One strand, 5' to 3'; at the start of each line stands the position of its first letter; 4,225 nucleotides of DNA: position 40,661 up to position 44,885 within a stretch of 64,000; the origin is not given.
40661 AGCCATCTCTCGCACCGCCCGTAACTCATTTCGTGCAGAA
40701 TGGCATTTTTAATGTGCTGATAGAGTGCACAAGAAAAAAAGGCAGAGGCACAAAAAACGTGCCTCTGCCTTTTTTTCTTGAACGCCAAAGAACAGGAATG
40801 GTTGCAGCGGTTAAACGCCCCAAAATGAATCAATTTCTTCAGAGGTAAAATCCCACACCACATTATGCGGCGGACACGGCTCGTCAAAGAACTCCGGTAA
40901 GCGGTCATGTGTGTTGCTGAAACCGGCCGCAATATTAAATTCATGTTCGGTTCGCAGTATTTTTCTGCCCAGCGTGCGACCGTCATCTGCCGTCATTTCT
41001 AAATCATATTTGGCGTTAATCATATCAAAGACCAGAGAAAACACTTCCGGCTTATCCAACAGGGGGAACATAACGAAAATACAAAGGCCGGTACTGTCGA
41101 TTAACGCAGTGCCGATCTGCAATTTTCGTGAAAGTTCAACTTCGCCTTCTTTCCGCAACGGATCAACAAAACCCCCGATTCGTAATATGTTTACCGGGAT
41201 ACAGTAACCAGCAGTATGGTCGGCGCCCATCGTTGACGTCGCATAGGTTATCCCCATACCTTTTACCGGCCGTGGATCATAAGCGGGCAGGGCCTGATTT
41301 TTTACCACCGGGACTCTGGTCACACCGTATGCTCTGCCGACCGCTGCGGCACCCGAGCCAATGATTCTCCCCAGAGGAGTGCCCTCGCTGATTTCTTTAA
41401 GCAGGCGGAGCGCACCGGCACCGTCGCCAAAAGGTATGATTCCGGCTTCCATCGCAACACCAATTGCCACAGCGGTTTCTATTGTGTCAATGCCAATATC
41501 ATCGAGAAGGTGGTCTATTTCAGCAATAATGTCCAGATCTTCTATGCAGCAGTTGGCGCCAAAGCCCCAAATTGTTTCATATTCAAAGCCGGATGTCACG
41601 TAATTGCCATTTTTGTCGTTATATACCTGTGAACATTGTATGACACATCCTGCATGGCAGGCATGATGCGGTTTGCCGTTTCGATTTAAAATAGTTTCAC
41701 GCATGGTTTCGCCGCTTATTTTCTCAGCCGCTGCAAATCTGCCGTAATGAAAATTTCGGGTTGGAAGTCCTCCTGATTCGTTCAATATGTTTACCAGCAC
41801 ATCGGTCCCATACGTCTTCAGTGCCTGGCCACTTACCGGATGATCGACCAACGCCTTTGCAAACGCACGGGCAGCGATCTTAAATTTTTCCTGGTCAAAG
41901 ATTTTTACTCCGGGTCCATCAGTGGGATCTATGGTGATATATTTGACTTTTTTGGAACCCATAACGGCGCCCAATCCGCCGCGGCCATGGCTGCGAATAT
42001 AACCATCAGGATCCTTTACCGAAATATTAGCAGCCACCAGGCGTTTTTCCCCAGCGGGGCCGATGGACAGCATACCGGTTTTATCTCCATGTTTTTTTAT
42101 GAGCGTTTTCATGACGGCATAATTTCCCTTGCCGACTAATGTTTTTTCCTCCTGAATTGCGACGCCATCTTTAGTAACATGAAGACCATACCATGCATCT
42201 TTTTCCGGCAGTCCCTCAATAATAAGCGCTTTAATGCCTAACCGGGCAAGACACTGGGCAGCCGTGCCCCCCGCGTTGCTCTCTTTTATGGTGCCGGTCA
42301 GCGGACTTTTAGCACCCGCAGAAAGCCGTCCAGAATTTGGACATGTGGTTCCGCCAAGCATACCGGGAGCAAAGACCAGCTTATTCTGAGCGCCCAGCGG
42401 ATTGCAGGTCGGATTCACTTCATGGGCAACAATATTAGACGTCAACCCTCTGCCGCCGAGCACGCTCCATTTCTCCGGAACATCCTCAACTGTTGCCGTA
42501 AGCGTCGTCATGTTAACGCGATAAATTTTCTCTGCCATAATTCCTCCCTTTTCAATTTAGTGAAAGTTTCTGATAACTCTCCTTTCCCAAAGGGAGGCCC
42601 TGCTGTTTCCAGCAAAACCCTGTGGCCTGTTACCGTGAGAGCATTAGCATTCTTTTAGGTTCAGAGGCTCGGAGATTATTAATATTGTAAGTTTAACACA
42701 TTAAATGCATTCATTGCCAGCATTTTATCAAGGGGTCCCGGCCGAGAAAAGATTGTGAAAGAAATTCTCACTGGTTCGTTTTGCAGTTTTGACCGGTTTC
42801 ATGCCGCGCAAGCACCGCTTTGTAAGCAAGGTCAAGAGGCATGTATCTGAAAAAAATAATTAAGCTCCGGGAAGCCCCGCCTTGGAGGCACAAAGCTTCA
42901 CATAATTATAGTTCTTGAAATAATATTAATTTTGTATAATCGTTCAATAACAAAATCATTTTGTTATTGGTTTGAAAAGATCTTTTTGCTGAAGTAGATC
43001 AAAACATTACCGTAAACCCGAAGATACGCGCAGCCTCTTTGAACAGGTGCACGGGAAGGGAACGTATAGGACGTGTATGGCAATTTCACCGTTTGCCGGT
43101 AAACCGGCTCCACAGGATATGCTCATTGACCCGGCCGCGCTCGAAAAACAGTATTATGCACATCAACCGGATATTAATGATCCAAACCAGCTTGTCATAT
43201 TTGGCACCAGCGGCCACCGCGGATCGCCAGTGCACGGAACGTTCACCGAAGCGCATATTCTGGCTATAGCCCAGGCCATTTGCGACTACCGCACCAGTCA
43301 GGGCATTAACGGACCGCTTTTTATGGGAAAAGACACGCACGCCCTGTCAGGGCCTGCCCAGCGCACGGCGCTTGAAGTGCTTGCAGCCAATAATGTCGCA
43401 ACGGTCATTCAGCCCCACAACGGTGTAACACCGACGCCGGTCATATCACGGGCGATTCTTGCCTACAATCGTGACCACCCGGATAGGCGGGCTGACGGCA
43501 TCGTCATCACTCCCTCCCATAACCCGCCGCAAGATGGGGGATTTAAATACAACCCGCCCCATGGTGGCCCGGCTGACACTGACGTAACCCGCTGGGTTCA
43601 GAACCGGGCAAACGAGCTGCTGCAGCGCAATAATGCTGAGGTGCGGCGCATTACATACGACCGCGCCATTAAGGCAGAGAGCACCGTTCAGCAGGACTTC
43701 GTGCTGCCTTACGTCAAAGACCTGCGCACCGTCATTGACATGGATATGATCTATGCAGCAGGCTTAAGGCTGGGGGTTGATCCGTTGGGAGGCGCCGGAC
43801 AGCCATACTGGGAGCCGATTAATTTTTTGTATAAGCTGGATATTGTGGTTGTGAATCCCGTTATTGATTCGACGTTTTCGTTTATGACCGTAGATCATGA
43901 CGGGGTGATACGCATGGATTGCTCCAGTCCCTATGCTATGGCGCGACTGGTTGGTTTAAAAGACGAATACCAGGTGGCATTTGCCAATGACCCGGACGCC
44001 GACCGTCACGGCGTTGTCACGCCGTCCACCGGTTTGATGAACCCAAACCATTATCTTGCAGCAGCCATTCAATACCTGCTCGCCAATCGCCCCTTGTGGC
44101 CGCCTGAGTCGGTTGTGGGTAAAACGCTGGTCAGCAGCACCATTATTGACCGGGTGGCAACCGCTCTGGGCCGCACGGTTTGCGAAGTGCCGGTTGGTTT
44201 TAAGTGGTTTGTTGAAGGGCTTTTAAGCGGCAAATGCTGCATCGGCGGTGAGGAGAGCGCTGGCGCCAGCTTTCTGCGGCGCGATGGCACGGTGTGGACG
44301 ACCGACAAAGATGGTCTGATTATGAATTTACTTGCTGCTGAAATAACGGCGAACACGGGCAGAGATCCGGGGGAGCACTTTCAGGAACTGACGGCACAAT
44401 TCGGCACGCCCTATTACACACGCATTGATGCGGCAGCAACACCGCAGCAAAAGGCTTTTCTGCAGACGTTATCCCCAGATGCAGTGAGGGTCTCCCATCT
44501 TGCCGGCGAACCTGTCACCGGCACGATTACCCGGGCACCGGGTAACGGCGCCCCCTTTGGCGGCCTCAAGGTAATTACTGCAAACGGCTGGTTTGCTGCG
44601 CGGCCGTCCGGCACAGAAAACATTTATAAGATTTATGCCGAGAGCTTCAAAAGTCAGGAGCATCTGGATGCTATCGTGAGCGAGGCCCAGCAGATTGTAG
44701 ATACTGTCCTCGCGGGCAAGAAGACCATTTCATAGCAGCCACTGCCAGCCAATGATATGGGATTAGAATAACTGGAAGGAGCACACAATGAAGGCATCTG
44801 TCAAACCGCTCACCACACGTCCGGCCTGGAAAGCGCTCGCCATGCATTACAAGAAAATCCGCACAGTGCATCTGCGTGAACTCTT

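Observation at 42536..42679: P3-less Moco/Tuco riboswitch before AOR that may act as a translational ON switch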

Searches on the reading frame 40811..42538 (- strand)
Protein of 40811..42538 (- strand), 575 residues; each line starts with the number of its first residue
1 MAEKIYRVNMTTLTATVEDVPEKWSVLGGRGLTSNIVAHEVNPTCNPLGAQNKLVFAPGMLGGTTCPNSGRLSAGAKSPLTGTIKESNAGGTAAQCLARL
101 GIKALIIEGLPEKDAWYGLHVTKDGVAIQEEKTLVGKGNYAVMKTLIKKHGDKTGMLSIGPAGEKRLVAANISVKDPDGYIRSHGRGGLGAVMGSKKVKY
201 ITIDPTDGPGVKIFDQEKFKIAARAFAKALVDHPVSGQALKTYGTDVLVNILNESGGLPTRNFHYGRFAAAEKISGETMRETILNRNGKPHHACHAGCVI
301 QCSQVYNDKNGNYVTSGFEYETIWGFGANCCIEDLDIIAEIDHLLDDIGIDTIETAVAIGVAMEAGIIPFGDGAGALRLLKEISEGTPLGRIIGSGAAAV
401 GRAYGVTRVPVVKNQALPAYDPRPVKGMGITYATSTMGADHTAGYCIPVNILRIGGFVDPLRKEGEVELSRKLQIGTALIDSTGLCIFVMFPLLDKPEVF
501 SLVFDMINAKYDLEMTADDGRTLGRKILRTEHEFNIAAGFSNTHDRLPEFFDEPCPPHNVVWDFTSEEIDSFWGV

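Call 4: search_protein_families(library=pfam, proteins=[window:40811-42538:-])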
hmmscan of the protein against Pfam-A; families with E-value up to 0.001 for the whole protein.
window:40811-42538:- (575 aa): 2 families
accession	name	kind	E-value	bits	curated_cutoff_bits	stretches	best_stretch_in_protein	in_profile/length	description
PF01314.23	AFOR_C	-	1.3e-76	258.7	27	1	224-556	4-345/385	Aldehyde ferredoxin oxidoreductase, domains 2 & 3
PF02730.20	AFOR_N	-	1.9e-63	214.3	29.8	1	4-204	2-197/199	Aldehyde ferredoxin oxidoreductase, N-terminal domain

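Call 8: find_related_loci(query=window:40811-42538:-, collection=genome_contigs, flank=1500)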
Query window:40811-42538:- (575 aa) in genome_contigs; peptide patterns used: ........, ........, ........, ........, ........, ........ (x = any residue, [..] = any of these).
99 stretches matched a pattern; 44 encode a relative of the query (tblastn E <= 1e-3); 44 distinct loci.
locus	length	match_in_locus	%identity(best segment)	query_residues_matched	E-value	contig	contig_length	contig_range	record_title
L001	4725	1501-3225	85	1-575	0e+0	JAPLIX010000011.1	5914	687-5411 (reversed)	MAG: Proteobacteria bacterium isolate LacPavin_0419_WC90_MAG_50_6 LacPavin_0419_WC90_scaffold_1110085, whole genome shot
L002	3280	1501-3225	85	1-575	0e+0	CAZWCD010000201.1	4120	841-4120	MAG TPA_asm: uncultured Thermodesulfobacteriota bacterium isolate SRP192927_co7_52 genome assembly, contig: NODE_54820_l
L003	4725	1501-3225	84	1-575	0e+0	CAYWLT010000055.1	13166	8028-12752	MAG TPA_asm: uncultured Thermodesulfobacteriota bacterium isolate binchicken_co74_409 genome assembly, contig: NODE_8889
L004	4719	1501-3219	76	1-573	0e+0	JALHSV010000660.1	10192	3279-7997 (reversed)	MAG: Thermodesulfovibrionales bacterium isolate PFL7 seq_4743144, whole genome shotgun sequence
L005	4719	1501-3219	75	1-573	0e+0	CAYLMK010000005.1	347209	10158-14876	MAG TPA_asm: uncultured Thermodesulfobacteriota bacterium isolate binchicken_co274_253 genome assembly, contig: NODE_22_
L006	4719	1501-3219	75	1-573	0e+0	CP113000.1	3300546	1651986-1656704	MAG: Thermodesulfobacteriota bacterium isolate ORM2a chromosome, complete genome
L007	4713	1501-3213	78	2-573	0e+0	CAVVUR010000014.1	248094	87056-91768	MAG: uncultured delta proteobacterium isolate MFD02979.bin.2.54 genome assembly, contig: contig_86493, whole genome shot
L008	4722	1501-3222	74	1-573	0e+0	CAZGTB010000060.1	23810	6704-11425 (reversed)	MAG TPA_asm: uncultured Syntrophorhabdus sp. isolate SRP302447_co2_18 genome assembly, contig: NODE_5927_length_23810_co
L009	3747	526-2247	70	1-573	0e+0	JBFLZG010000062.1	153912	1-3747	MAG: bacterium isolate MAG105 MAG105_62, whole genome shotgun sequence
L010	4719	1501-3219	71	1-573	0e+0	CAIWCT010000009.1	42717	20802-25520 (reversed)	MAG: uncultured delta proteobacterium isolate AM-2014_bin-3252 genome assembly, contig: bin-3252:009/455, whole genome s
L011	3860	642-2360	72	1-573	0e+0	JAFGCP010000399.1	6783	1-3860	MAG: Deltaproteobacteria bacterium isolate Zod_Metabat.1117 k87_11772022, whole genome shotgun sequence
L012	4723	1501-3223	78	2-575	0e+0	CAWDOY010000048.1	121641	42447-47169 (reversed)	MAG: uncultured delta proteobacterium isolate MFD04716.bin.2.301 genome assembly, contig: contig_7097, whole genome shot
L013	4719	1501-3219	68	3-573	0e+0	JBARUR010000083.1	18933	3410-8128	MAG: Desulforhopalus sp. isolate MFD12129_ilm_asm_bin8 k127_85045, whole genome shotgun sequence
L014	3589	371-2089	67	1-573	0e+0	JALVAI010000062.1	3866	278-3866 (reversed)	MAG: Desulfobulbaceae bacterium isolate 132-544_metabat2_scaf2bin.068 132-544_scaffold_14210_c1, whole genome shotgun se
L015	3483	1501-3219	66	1-573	0e+0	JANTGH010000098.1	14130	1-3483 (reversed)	MAG: Desulfobulbaceae bacterium isolate bin10054 c_000000004400, whole genome shotgun sequence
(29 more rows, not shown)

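Call 61: find_related_loci(query=window:40811-42538:-, collection=metagenome_contigs, flank=400)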
Query window:40811-42538:- (575 aa) in metagenome_contigs; peptide patterns used: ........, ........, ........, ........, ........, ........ (x = any residue, [..] = any of these).
139 stretches matched a pattern; 77 encode a relative of the query (tblastn E <= 1e-3); 75 distinct loci.
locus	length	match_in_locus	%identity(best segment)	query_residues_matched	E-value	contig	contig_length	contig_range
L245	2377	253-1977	85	1-575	0e+0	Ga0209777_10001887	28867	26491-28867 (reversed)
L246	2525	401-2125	85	1-575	0e+0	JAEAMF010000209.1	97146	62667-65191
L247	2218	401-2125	85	1-575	0e+0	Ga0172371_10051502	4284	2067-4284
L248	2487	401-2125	85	1-575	0e+0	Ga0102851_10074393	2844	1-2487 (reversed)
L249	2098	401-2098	85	1-566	0e+0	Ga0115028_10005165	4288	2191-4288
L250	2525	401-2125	83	1-575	0e+0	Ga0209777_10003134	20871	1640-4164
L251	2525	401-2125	80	1-575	0e+0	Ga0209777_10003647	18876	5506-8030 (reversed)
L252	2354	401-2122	79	1-575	0e+0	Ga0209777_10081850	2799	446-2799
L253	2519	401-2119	78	1-573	0e+0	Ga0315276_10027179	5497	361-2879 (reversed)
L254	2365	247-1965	77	1-573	0e+0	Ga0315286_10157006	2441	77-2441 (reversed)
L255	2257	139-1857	77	1-573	0e+0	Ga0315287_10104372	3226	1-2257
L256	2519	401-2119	77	1-573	0e+0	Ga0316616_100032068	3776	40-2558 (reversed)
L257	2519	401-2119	77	1-573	0e+0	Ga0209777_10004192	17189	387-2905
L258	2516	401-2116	79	2-573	0e+0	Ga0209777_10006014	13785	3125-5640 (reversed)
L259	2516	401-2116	78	2-573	0e+0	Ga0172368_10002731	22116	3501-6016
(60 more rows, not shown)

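Call 73: search_solved_structures(query=window:40811-42538:-, max_evalue=1e-20)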
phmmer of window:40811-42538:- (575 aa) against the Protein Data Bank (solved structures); distinct sequences matched with E-value up to 1e-20: 6.
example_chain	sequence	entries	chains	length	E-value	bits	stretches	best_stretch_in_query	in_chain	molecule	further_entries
9mqx_D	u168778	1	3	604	1.9e-91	310.3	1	4-557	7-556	Aldehyde:ferredoxin oxidoreductase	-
1aor_A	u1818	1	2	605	2.4e-83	283.6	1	5-557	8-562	ALDEHYDE FERREDOXIN OXIDOREDUCTASE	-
9g7j_A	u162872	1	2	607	4.9e-78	266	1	4-556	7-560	Aldehyde ferredoxin oxidoreductase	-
8c0z_A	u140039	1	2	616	1.6e-75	257.8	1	3-555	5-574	Aldehyde:ferredoxin oxidoreductase,tungsten-containing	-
9q1t_A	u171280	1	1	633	1e-56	195.6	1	22-553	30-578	Tungsten-dependent aldehyde oxidoreductase WOR83 from Haloferax volcanii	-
1b25_A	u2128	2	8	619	5.6e-54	186.6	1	4-448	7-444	PROTEIN (FORMALDEHYDE FERREDOXIN OXIDOREDUCTASE) | FORMALDEHYDE FERREDOXIN OXIDOREDUCTASE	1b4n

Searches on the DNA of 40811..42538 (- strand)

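Call 10: search_rna_families(sources=[L001, L002, L003, L004, L005, L006, L007, L008, L009, L010, L011, L012, L013, L014, L015, L016, L017, L018, L019, L020], threshold=gathering)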
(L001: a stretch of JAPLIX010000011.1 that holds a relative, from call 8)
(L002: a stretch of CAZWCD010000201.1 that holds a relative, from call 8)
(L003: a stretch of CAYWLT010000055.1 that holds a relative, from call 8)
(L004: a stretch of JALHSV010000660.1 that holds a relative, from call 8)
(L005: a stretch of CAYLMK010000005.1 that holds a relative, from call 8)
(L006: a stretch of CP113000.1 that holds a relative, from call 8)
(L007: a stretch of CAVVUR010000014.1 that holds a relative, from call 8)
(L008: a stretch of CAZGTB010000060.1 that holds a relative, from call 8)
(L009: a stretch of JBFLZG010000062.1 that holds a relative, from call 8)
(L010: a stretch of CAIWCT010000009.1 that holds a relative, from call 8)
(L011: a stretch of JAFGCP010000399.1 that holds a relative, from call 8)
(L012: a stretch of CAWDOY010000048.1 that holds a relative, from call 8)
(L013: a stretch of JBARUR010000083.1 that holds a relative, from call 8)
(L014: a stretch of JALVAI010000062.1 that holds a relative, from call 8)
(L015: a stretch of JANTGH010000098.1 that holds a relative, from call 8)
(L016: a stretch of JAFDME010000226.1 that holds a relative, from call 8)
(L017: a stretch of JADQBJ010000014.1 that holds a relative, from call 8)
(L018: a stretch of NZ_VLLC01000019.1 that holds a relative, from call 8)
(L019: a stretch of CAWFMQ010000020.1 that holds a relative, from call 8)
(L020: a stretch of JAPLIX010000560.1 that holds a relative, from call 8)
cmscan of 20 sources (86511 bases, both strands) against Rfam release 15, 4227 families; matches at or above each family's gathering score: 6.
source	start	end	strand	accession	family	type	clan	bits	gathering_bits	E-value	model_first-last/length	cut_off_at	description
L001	1354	1476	+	RF01055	Molybdenum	Cis-reg; riboswitch;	-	69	36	2e-14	1-135/135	no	Molybdenum/Tungsten riboswitch aptamer (Moco RNA motif)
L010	1353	1478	+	RF01055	Molybdenum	Cis-reg; riboswitch;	-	63.8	36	7.2e-13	1-135/135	no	Molybdenum/Tungsten riboswitch aptamer (Moco RNA motif)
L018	4398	4471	-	RF00005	tRNA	Gene; tRNA;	CL00001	62.5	29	4.9e-11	1-71/71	no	tRNA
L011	493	619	+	RF01055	Molybdenum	Cis-reg; riboswitch;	-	58.7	36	2.2e-11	1-135/135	no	Molybdenum/Tungsten riboswitch aptamer (Moco RNA motif)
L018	1350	1471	+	RF01055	Molybdenum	Cis-reg; riboswitch;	-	44.2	36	3.9e-07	1-135/135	no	Molybdenum/Tungsten riboswitch aptamer (Moco RNA motif)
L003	1372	1478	+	RF01055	Molybdenum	Cis-reg; riboswitch;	-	36.2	36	8.6e-05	1-135/135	no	Molybdenum/Tungsten riboswitch aptamer (Moco RNA motif)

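Call 11: search_rna_families(sources=[L021, L022, L023, L024, L025, L026, L027, L028, L029, L030, L031, L032, L033, L034, L035, L036, L037, L038, L039, L040], threshold=gathering)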
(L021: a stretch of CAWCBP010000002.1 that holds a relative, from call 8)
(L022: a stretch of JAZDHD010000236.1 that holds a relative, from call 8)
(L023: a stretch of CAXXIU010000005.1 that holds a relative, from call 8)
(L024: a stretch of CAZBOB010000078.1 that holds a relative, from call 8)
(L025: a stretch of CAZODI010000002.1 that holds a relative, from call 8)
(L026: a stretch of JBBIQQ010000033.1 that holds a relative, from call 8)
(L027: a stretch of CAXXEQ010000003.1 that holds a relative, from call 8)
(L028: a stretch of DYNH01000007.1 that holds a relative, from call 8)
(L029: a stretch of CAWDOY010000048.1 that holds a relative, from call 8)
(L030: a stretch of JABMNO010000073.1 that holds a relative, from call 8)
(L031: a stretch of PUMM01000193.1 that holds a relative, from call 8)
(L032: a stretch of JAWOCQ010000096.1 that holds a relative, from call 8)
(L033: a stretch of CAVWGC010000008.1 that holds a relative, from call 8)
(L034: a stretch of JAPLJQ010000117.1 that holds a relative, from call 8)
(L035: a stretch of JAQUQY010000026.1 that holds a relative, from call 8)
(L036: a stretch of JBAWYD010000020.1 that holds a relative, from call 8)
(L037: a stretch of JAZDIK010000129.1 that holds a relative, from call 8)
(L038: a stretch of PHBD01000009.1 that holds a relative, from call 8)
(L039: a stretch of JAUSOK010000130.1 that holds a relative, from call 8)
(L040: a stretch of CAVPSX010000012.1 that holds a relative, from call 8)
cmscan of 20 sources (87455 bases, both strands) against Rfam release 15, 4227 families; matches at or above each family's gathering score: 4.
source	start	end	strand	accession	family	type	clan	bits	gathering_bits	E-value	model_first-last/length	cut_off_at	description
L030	844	1238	+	RF00010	RNaseP_bact_a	Gene; ribozyme;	CL00002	319.6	100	1.1e-103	1-367/367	no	Bacterial RNase P class A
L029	1354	1476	+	RF01055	Molybdenum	Cis-reg; riboswitch;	-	65.3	36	2.5e-13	1-135/135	no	Molybdenum/Tungsten riboswitch aptamer (Moco RNA motif)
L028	1347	1464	+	RF01055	Molybdenum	Cis-reg; riboswitch;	-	58.9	36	1.9e-11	1-135/135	no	Molybdenum/Tungsten riboswitch aptamer (Moco RNA motif)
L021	1356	1478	+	RF01055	Molybdenum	Cis-reg; riboswitch;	-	57.5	36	5e-11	1-135/135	no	Molybdenum/Tungsten riboswitch aptamer (Moco RNA motif)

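Call 63: search_rna_families(sources=[L245, L252, L269, L253, L256, L257, L260, L264, L265, L248, L251, L307, L262], threshold=gathering)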
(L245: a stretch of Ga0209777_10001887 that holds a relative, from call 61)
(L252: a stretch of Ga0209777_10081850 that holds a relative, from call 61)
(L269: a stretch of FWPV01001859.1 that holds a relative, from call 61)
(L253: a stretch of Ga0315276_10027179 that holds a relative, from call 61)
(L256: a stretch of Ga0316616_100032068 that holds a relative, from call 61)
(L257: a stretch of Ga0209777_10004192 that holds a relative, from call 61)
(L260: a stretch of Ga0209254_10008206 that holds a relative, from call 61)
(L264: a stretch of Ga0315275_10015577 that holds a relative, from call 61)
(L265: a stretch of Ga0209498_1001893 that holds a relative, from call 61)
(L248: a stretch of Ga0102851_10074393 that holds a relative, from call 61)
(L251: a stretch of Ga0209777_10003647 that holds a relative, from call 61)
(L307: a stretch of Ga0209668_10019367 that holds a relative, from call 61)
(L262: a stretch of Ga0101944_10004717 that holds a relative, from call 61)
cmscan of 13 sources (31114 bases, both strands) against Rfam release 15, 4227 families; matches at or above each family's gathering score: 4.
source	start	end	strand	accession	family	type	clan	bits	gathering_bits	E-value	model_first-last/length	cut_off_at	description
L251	263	377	+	RF01055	Molybdenum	Cis-reg; riboswitch;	-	69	36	7.6e-15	1-135/135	no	Molybdenum/Tungsten riboswitch aptamer (Moco RNA motif)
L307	254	376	+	RF01055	Molybdenum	Cis-reg; riboswitch;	-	67.3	36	2.4e-14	1-135/135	no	Molybdenum/Tungsten riboswitch aptamer (Moco RNA motif)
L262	253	376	+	RF01055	Molybdenum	Cis-reg; riboswitch;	-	64.9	36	1.2e-13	1-135/135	no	Molybdenum/Tungsten riboswitch aptamer (Moco RNA motif)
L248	253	376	+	RF01055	Molybdenum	Cis-reg; riboswitch;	-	61.4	36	1.3e-12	1-135/135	no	Molybdenum/Tungsten riboswitch aptamer (Moco RNA motif)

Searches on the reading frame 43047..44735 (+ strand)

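Call 4: search_protein_families(library=pfam, proteins=[window:43047-44735:+])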
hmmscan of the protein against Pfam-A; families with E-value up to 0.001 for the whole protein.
window:43047-44735:+ (562 aa): 4 families
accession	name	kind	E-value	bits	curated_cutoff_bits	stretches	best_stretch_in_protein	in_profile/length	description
PF02878.22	PGM_PMM_I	-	5.7e-30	104.2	22.5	1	51-191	3-134/138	Phosphoglucomutase/phosphomannomutase, alpha/beta/alpha domain I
PF02880.22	PGM_PMM_III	-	1.1e-27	96.9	20.7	1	332-451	1-114/115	Phosphoglucomutase/phosphomannomutase, alpha/beta/alpha domain III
PF02879.22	PGM_PMM_II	-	7.9e-10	39.6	29.3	1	221-326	2-101/103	Phosphoglucomutase/phosphomannomutase, alpha/beta/alpha domain II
PF00408.26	PGM_PMM_IV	-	1.6e-06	28.5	23.1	1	505-546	24-64/68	Phosphoglucomutase/phosphomannomutase, C-terminal domain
